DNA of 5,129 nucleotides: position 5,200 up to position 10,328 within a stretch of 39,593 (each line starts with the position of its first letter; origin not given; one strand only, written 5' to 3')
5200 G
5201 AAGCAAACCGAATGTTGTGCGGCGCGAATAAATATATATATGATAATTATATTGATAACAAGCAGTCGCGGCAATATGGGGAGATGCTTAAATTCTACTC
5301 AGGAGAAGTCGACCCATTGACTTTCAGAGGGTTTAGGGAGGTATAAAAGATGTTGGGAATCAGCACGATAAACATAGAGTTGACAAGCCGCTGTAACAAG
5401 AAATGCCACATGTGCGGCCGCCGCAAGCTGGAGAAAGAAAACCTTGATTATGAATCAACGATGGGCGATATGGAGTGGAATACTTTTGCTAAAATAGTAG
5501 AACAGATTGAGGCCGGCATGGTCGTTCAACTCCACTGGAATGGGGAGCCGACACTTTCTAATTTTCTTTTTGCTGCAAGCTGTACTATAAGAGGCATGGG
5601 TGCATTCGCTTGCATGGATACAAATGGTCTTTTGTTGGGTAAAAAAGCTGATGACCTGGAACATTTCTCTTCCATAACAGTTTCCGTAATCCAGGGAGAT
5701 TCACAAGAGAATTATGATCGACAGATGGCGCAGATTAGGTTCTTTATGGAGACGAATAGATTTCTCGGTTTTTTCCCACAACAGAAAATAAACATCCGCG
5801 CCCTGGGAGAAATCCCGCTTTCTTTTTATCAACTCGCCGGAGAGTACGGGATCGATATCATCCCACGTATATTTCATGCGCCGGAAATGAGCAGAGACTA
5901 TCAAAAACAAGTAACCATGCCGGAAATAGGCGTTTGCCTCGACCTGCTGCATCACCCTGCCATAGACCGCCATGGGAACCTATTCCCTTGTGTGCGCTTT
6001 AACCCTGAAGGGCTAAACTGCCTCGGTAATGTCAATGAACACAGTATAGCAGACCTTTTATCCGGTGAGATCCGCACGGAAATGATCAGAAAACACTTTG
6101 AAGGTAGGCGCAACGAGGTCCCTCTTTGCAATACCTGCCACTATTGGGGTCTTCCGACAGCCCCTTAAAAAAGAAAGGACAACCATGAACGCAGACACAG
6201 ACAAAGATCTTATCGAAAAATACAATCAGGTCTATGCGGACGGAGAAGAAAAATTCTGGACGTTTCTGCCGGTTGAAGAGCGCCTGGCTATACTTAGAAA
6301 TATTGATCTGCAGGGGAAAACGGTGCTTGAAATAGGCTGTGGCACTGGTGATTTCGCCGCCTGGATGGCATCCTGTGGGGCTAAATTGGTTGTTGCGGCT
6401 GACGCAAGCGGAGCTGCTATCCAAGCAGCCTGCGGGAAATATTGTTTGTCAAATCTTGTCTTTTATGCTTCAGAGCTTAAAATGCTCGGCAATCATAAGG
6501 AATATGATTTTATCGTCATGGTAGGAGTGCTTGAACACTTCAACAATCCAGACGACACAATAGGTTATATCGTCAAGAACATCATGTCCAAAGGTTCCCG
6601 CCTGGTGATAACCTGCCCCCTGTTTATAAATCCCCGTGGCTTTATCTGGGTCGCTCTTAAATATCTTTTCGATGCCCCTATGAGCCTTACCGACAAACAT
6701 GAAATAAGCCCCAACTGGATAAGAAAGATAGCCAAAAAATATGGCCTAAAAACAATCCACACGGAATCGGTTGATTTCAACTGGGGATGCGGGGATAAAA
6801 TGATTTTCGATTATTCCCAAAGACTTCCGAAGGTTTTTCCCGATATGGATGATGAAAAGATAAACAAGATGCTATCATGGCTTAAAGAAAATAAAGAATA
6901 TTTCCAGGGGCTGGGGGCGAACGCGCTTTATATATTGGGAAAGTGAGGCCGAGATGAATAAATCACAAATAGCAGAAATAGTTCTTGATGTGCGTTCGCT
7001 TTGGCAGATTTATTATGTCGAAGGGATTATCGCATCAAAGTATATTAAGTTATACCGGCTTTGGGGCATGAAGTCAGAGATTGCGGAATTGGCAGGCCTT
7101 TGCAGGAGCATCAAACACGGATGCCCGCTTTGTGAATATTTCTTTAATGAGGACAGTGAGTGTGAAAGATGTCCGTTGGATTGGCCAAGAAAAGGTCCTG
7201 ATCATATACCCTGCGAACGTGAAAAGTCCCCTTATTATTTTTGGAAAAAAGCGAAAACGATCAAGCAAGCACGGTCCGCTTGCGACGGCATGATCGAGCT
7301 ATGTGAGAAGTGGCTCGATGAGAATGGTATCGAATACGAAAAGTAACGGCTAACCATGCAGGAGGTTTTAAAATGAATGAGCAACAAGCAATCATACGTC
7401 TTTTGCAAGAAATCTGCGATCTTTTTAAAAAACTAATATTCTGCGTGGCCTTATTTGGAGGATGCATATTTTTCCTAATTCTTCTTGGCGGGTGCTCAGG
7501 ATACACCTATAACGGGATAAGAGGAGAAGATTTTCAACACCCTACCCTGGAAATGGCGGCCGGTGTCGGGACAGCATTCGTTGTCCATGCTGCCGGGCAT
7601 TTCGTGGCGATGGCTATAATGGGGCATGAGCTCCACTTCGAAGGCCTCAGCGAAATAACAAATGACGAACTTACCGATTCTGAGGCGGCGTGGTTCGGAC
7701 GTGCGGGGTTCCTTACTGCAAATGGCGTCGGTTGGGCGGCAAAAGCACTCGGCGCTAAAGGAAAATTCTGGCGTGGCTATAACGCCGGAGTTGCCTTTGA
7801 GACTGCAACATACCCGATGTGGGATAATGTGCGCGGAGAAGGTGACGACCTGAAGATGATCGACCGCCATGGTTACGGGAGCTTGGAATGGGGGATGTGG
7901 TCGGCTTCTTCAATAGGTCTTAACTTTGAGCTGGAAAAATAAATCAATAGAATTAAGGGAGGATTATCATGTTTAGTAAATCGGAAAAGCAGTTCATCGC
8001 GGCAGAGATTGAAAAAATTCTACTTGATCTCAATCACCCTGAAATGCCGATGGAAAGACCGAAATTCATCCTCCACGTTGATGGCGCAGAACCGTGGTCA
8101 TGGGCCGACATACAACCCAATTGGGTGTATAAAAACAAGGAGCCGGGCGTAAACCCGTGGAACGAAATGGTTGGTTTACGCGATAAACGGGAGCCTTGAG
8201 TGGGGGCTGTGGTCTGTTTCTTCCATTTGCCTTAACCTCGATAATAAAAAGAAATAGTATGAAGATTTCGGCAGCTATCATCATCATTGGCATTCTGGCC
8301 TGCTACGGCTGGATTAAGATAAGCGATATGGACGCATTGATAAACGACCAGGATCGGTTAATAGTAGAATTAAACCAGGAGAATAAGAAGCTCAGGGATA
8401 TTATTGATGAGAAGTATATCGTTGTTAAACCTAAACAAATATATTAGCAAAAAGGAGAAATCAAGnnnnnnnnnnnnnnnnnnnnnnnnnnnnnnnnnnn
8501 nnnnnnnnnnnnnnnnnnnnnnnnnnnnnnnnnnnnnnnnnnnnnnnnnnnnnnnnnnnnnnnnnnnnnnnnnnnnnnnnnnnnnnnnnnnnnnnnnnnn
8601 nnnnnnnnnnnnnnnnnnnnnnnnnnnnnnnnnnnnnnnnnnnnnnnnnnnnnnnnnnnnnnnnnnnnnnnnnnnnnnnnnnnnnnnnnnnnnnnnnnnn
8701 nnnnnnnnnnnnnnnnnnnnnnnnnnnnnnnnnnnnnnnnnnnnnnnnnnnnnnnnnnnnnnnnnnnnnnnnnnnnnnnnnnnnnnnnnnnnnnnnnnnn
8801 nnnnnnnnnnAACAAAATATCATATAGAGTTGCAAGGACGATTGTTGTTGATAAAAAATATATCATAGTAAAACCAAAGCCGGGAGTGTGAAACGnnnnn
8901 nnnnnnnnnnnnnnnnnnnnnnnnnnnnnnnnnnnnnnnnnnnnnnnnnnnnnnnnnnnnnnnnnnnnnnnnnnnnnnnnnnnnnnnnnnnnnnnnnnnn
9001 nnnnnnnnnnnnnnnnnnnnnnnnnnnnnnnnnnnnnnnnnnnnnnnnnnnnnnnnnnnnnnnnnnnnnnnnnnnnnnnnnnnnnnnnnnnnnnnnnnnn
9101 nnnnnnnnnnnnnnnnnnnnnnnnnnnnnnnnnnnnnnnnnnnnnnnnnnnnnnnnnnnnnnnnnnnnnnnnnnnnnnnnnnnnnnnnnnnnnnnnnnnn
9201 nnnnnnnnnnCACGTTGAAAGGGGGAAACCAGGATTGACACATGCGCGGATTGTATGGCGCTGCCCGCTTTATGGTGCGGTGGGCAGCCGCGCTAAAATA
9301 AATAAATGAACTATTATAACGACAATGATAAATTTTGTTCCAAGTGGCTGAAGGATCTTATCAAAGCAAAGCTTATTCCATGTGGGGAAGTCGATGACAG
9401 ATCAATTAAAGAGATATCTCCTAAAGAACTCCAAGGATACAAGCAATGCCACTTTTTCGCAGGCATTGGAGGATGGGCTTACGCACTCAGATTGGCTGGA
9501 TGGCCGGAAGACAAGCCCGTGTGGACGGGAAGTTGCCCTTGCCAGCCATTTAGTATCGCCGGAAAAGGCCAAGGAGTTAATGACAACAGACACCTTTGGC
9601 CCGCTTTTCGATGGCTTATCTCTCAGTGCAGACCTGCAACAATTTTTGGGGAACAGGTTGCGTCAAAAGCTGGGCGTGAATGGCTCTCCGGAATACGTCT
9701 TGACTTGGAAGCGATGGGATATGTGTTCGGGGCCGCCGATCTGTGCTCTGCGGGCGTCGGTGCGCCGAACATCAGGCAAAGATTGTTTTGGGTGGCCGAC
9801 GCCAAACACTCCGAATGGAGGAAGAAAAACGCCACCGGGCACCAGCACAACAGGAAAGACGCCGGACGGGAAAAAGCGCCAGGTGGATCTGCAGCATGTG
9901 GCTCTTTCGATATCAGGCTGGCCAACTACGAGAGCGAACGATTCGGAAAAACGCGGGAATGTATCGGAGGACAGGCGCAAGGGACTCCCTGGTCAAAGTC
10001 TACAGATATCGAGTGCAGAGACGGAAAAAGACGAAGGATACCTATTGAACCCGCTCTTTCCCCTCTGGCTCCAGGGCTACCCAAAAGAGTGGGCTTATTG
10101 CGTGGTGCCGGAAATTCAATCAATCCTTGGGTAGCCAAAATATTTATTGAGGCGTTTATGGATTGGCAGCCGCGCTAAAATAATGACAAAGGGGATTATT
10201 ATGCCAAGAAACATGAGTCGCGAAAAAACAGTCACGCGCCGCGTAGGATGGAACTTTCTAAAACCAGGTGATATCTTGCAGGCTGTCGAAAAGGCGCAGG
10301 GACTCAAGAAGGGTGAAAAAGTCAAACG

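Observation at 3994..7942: Early-operon cassette: B12-type radical SAM, SPASM/twitch radical SAM, class I methyltransferase, Cys-rich protein and lipoprotein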

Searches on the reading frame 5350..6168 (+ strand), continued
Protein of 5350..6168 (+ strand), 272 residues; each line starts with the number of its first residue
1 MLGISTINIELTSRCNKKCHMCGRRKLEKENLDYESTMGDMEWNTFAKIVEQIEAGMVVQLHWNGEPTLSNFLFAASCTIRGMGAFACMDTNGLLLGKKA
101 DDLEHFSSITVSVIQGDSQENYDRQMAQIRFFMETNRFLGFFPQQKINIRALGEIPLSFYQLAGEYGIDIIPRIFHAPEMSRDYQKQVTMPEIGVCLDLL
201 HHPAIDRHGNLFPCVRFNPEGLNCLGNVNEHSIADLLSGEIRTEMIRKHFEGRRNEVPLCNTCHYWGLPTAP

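Call 71: fold_search(model_id=the predicted structure, library=pdb)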
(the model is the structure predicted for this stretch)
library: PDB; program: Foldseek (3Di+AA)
matches with E <= 10: 1448; with E <= 0.001: 35
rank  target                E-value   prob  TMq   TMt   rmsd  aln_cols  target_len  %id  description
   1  4m7t                  1.3e-11  1.00  0.66  0.73   6.9       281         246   17  Crystal structure of BtrN in complex with AdoMet and 2-DOIA (released 2013-10-02)
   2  4m7s                  1.7e-10  1.00  0.60  0.75   5.0       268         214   18  Crystal structure of SeMet BtrN in an OPEN conformation (released 2013-10-02)
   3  8hzv_D                1.0e-08  1.00  0.57  0.35   7.6       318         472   12  The crystal structure of a Radical SAM Enzyme DesII (released 2024-07-10)
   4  8hzy_B                1.4e-08  1.00  0.54  0.35   7.5       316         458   13  The crystal structure of a Radical SAM Enzyme DesII (released 2024-07-10)
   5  8ai2_B                1.7e-08  1.00  0.62  0.54   4.9       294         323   15  Crystal structure of radical SAM epimerase EpeE from Bacillus subtilis with [4Fe-4S] clusters, S-adenosyl-L-homocystei (released 2024-01-10)
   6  5why_A                2.0e-08  1.00  0.53  0.36   8.4       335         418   15  Structural Insights into Thioether Bond Formation in the Biosynthesis of Sactipeptides (released 2017-07-26)
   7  8hzv_C                2.2e-08  1.00  0.58  0.35   8.7       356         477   11  The crystal structure of a Radical SAM Enzyme DesII (released 2024-07-10)
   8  8hzy_A                2.4e-08  1.00  0.55  0.35   8.4       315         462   14  The crystal structure of a Radical SAM Enzyme DesII (released 2024-07-10)
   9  7vob                  2.6e-08  1.00  0.61  0.52   6.6       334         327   15  The crystal structure of a Radical SAM Enzyme BlsE involved in the Biosynthesis of Blasticidin S (released 2022-05-04)
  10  8ai4_A                3.1e-08  1.00  0.58  0.51   5.4       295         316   16  Crystal structure of radical SAM epimerase EpeE C223A mutant from Bacillus subtilis with [4Fe-4S] clusters, S-adenosyl (released 2024-01-10)
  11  8ai4_B                3.7e-08  1.00  0.61  0.53   5.3       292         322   15  Crystal structure of radical SAM epimerase EpeE C223A mutant from Bacillus subtilis with [4Fe-4S] clusters, S-adenosyl (released 2024-01-10)
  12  8ai3_B                4.5e-08  1.00  0.58  0.51   5.5       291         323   15  Crystal structure of radical SAM epimerase EpeE C223A mutant from Bacillus subtilis with [4Fe-4S] clusters and S-adeno (released 2024-01-10)
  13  8hzv_B                5.7e-08  1.00  0.56  0.35   9.8       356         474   13  The crystal structure of a Radical SAM Enzyme DesII (released 2024-07-10)
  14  8ai1_A                7.2e-08  1.00  0.61  0.54   5.0       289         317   16  Crystal structure of radical SAM epimerase EpeE from Bacillus subtilis with [4Fe-4S] clusters and S-adenosyl-L-homocys (released 2024-01-10)
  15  8ai6_A                9.2e-08  1.00  0.61  0.53   4.8       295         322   16  Crystal structure of radical SAM epimerase EpeE D210A mutant from Bacillus subtilis with [4Fe-4S] clusters, S-adenosyl (released 2024-01-10)
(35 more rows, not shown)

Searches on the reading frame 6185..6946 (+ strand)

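Call 4: search_protein_families(library=pfam, proteins=[window:6185-6946:+], max_evalue=0.1)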
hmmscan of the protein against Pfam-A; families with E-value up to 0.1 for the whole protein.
window:6185-6946:+ (253 aa): 14 families
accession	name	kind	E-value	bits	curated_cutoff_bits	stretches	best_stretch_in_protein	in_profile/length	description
PF13489.12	Methyltransf_23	-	9.5e-15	55.1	27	1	39-190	18-161/164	Methyltransferase domain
PF13649.12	Methyltransf_25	-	2.4e-10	41.4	27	1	47-123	1-81/97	Methyltransferase domain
PF08242.18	Methyltransf_12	-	1.5e-09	38.9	30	1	48-130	1-89/98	Methyltransferase domain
PF08241.18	Methyltransf_11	-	1.1e-08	36.1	21.2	1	48-130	1-84/95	Methyltransferase domain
PF13847.12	Methyltransf_31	-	1.2e-08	35.2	27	1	43-143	3-110/145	Methyltransferase domain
PF08003.17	Methyltransf_9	-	4e-07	29.8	23.8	1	40-142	111-217/315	Protein of unknown function (DUF1698)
PF03848.20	TehB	-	7.3e-06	26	20.4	1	45-134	32-121/193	Tellurite resistance protein TehB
PF06325.19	PrmA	-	0.00011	22.3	22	1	34-83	152-201/296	Ribosomal protein L11 methyltransferase (PrmA)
PF07021.18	MetW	-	0.0002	21.5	21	1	37-153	7-114/193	Methionine biosynthesis protein MetW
PF05401.17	NodS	-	0.00022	21.5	24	1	44-125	44-125/201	Nodulation protein S (NodS)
PF05175.20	MTS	-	0.00026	21.1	23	1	38-112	25-104/170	Methyltransferase small domain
PF02353.26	CMAS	-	0.0041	16.9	27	1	37-144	55-166/273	Mycolic acid cyclopropane synthetase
PF01728.25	FtsJ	-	0.0055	17.1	24.1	1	40-75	19-54/181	FtsJ-like methyltransferase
PF06080.18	DUF938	-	0.02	15.1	27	1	37-66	19-48/202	Protein of unknown function (DUF938)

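Call 5: search_protein_families(library=ncbifam, proteins=[window:6185-6946:+], max_evalue=0.01)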
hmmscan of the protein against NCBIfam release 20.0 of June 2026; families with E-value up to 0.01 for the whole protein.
window:6185-6946:+ (253 aa): 30 families (the best 25 are shown)
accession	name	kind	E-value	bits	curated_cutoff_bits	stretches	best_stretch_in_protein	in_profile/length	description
TIGR01983.1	UbiG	equivalog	2.1e-12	46.9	102.95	1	39-143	45-153/228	bifunctional 2-polyprenyl-6-hydroxyphenol methylase/3-demethylubiquinol 3-O-methyltransferase UbiG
TIGR02021.1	BchM-ChlM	equivalog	1.2e-10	41.2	158.9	1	33-160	44-167/218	magnesium protoporphyrin IX methyltransferase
NF043040.1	corrin_prot_MT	hypoth_equivalog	2.6e-09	36.8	180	1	35-143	33-148/216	corrinoid protein-associated methyltransferase CpaM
NF011650.0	PRK15068.1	equivalog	4.3e-09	35.7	209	1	39-143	117-226/324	tRNA 5-methoxyuridine(34)/uridine 5-oxyacetic acid(34) synthase CmoB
TIGR00452.1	TIGR00452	equivalog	2.4e-08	33.2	275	1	41-142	115-219/316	tRNA 5-methoxyuridine(34)/uridine 5-oxyacetic acid(34) synthase CmoB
TIGR04290.1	meth_Rta_06860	hypoth_equivalog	2.2e-07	30.5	300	1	40-133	46-142/226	TIGR04290 family methyltransferase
NF008405.0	PRK11207.1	equivalog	2.6e-06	27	218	1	43-133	30-120/198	tellurite resistance methyltransferase TehB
NF008686.0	PRK11705.1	equivalog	6.5e-06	25.4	400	1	36-120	159-242/383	cyclopropane fatty acyl phospholipid synthase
NF011529.0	PRK14968.1-3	equivalog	7.9e-06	25.4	162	1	27-111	17-103/198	putative methyltransferase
NF004851.0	PRK06202.1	equivalog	8.7e-06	25.3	243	1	42-144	59-165/237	hypothetical protein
NF001785.0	PRK00517.2-2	equivalog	1.1e-05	24.7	188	1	36-110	138-215/282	50S ribosomal protein L11 methyltransferase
TIGR00406.1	prmA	equivalog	2.4e-05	23.9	183.15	1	35-84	151-200/288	50S ribosomal protein L11 methyltransferase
TIGR02072.1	BioC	equivalog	2.8e-05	24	184.95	1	35-137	25-128/244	malonyl-ACP O-methyltransferase BioC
TIGR04345.1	ovoA_Cterm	equivalog_domain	2.8e-05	23.7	170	0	102-145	130-172/242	putative 4-mercaptohistidine N1-methyltransferase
NF008264.0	PRK11036.1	equivalog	4.9e-05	22.9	366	1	34-154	35-156/261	tRNA uridine 5-oxyacetic acid(34) methyltransferase CmoM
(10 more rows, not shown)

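Call 6: search_protein_families(library=phrogs, proteins=[window:6185-6946:+], max_evalue=0.01)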
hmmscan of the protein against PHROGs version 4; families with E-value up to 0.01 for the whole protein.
window:6185-6946:+ (253 aa): 4 families
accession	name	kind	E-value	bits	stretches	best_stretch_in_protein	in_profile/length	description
phrog_22502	-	other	9.1e-10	39.7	1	41-166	69-194/276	methyltransferase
phrog_4752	-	other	5.4e-07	30.1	1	35-140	43-157/241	tRNA methyltransferase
phrog_14544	-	unknown function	9.8e-07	29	1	41-142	120-224/323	-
phrog_13505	-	other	0.0095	16.1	0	35-82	106-155/392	methyltransferase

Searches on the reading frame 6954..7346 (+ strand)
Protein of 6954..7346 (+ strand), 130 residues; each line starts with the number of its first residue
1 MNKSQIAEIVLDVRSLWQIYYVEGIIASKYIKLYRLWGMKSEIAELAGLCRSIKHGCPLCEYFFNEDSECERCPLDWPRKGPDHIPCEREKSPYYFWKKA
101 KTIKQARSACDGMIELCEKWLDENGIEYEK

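Call 4: search_protein_families(library=pfam, proteins=[window:6954-7346:+], max_evalue=0.1)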
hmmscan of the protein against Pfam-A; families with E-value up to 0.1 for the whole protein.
window:6954-7346:+ (130 aa): 1 family
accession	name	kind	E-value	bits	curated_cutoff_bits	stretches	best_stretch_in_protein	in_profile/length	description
PF03660.19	PHF5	-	0.032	14.9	26.7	1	39-120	12-95/104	PHF5-like protein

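Call 5: search_protein_families(library=ncbifam, proteins=[window:6954-7346:+], max_evalue=0.01)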
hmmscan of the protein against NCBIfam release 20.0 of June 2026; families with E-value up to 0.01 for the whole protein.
window:6954-7346:+ (130 aa): 0 families

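Call 6: search_protein_families(library=phrogs, proteins=[window:6954-7346:+], max_evalue=0.01)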
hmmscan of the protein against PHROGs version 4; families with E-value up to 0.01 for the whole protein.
window:6954-7346:+ (130 aa): 0 families

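Call 51: search_protein_representatives(protein=window:6954-7346:+)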
Query: 130 residues. Proteins with E-value up to 0.001 (for the whole library): 25; up to 1e-10: 3; up to 1e-30: 2. The best 25 are listed.
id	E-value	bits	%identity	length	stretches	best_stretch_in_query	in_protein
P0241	1.7e-43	164.4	61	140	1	3-130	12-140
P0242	9.5e-31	123.0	64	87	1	1-90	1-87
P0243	1.1e-16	77.4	51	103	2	93-130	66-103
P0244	2.5e-10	56.8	44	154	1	9-130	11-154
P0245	1.2e-07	48.1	38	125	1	3-126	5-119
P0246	1.2e-05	41.7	36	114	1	53-124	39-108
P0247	1.4e-05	41.5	36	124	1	1-125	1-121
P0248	6.0e-05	39.4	32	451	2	45-127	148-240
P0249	6.6e-05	39.2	33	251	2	30-122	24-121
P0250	7.5e-05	39.1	38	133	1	40-123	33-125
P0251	8.2e-05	38.9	35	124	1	40-123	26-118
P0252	1.2e-04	38.4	39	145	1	15-76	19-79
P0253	2.4e-04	37.4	35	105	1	56-123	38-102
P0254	2.5e-04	37.4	42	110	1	55-124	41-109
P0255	3.4e-04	36.9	35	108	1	52-114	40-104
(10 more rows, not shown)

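Call 55: search_protein_families(library=pfam, alignment_id=A3, max_evalue=0.01)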
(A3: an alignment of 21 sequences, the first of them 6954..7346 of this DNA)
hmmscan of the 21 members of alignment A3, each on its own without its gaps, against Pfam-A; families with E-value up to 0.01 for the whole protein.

A. member 1, window:6954-7346:+ (130 aa): 0 families

B. families by the number of members that match (of 21 scanned): 0 families

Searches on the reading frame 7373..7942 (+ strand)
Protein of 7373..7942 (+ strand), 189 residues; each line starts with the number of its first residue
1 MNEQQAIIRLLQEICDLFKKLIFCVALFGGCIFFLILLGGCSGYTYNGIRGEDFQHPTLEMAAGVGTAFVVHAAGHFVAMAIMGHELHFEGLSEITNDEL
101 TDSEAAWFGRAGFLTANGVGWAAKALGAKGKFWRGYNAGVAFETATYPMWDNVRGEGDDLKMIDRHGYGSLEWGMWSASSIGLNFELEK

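Call 4: search_protein_families(library=pfam, proteins=[window:7373-7942:+], max_evalue=0.1)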
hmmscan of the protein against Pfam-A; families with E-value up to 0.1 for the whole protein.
window:7373-7942:+ (189 aa): 0 families

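Call 5: search_protein_families(library=ncbifam, proteins=[window:7373-7942:+], max_evalue=0.01)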
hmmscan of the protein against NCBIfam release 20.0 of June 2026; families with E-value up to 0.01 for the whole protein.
window:7373-7942:+ (189 aa): 0 families

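Call 6: search_protein_families(library=phrogs, proteins=[window:7373-7942:+], max_evalue=0.01)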
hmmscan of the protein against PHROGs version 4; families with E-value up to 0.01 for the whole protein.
window:7373-7942:+ (189 aa): 0 families

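Call 60: find_homologous_proteins(query=window:7373-7942:+, max_evalue=0.001)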
Query window:7373-7942:+ (189 aa): 18 proteins with E <= 0.001 among 127 candidates.
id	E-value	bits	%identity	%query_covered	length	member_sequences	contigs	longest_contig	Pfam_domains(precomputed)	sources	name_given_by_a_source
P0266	1.3e-95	337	76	100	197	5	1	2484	-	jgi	jgi:hypothetical protein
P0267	5.7e-93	328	76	98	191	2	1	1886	-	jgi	jgi:hypothetical protein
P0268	5.6e-91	322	75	98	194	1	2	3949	-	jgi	jgi:hypothetical protein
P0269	2.6e-89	316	86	82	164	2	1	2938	-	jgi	jgi:hypothetical protein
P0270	2.4e-88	313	71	100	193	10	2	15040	-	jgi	jgi:hypothetical protein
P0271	4.1e-88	312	72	100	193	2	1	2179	-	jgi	-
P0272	1.6e-86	307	73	98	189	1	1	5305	-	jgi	jgi:hypothetical protein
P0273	1.2e-81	291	69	98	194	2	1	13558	-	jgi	jgi:hypothetical protein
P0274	1.1e-62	229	63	80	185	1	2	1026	-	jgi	jgi:hypothetical protein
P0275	6.4e-62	227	61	86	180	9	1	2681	-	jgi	jgi:hypothetical protein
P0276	1.1e-61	226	61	89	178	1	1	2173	-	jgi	jgi:hypothetical protein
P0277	6.8e-60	220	75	68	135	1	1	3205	-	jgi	jgi:hypothetical protein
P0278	1.8e-58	216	87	57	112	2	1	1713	-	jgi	jgi:hypothetical protein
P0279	5.1e-39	152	47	89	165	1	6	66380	-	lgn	-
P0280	3.5e-34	136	39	92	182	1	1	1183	-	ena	-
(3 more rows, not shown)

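Call 91: find_encoding_contigs(protein=P0270, flank=8000, max_places=1)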
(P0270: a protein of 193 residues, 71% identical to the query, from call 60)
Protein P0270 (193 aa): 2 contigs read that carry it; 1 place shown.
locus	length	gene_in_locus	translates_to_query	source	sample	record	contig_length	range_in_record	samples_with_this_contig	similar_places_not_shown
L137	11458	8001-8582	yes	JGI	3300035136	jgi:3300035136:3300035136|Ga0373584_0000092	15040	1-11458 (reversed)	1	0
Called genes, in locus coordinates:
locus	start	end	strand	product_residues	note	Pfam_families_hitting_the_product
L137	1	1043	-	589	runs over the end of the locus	-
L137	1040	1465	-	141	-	-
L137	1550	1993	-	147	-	-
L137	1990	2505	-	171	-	-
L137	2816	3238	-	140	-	-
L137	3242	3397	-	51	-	-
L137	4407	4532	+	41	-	-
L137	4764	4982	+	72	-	-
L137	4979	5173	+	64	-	-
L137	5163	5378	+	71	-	-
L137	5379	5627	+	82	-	-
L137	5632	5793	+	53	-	-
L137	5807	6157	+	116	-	-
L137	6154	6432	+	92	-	-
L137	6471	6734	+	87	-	PF01541:GIY-YIG (weak)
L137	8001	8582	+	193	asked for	-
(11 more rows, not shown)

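Call 92: find_encoding_contigs(protein=P0279, flank=6000, max_places=1)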
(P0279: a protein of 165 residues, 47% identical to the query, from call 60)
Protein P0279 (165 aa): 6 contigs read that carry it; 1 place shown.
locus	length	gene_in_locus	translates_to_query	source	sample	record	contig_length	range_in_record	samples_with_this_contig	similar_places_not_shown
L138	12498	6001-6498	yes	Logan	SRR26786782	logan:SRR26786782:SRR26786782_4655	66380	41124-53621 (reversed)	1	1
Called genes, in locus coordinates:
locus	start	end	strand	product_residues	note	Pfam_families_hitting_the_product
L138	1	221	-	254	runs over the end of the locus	-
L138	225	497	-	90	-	-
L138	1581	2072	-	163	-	PF16677:GP3_package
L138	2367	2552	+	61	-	-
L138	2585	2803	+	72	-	-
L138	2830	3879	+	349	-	PF06067:DUF932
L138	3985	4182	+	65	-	-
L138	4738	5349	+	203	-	-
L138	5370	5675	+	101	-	PF27050:Phage_P22_Y8K6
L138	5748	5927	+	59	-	-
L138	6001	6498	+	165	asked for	-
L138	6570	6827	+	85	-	-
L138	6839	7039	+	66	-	-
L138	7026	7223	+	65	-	-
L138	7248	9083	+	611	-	PF12083:DUF3560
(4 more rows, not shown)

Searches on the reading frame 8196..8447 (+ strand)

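Call 70: search_protein_families(library=pfam, proteins=[window:8196-8447:+], max_evalue=1)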
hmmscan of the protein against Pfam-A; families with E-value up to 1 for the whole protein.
window:8196-8447:+ (83 aa): 4 families
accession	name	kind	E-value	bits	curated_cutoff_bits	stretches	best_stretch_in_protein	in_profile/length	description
PF04977.20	DivIC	-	0.0072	16.5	28.9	1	27-70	4-47/80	Septum formation initiator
PF04930.20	FUN14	-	0.023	15.5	22.5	1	1-65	3-66/92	FUN14 family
PF24838.2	8xMP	-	0.12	12.7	30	1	12-44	39-71/136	Octameric membrane protein family (8xMP)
PF22216.1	Sas-6_C_CC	-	0.13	12.9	27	1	45-72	29-56/57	Spindle assembly abnormal protein 6 homolog, C-terminal coiled coil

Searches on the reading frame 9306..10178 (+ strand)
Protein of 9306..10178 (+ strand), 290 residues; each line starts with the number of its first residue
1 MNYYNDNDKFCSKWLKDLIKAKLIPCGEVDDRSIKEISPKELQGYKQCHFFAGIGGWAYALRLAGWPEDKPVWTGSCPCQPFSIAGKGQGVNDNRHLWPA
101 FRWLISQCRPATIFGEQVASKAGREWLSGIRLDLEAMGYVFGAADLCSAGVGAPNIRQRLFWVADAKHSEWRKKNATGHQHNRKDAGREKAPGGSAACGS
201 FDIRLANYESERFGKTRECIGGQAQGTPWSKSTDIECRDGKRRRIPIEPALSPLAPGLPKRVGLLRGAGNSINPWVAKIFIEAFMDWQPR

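Call 4: search_protein_families(library=pfam, proteins=[window:9306-10178:+], max_evalue=0.1)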
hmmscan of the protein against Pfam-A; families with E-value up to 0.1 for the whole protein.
window:9306-10178:+ (290 aa): 1 family
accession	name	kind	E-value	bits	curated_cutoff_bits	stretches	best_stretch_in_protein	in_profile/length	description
PF00145.23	DNA_methylase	-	1.2e-13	51.7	22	1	73-182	65-178/324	C-5 cytosine-specific DNA methylase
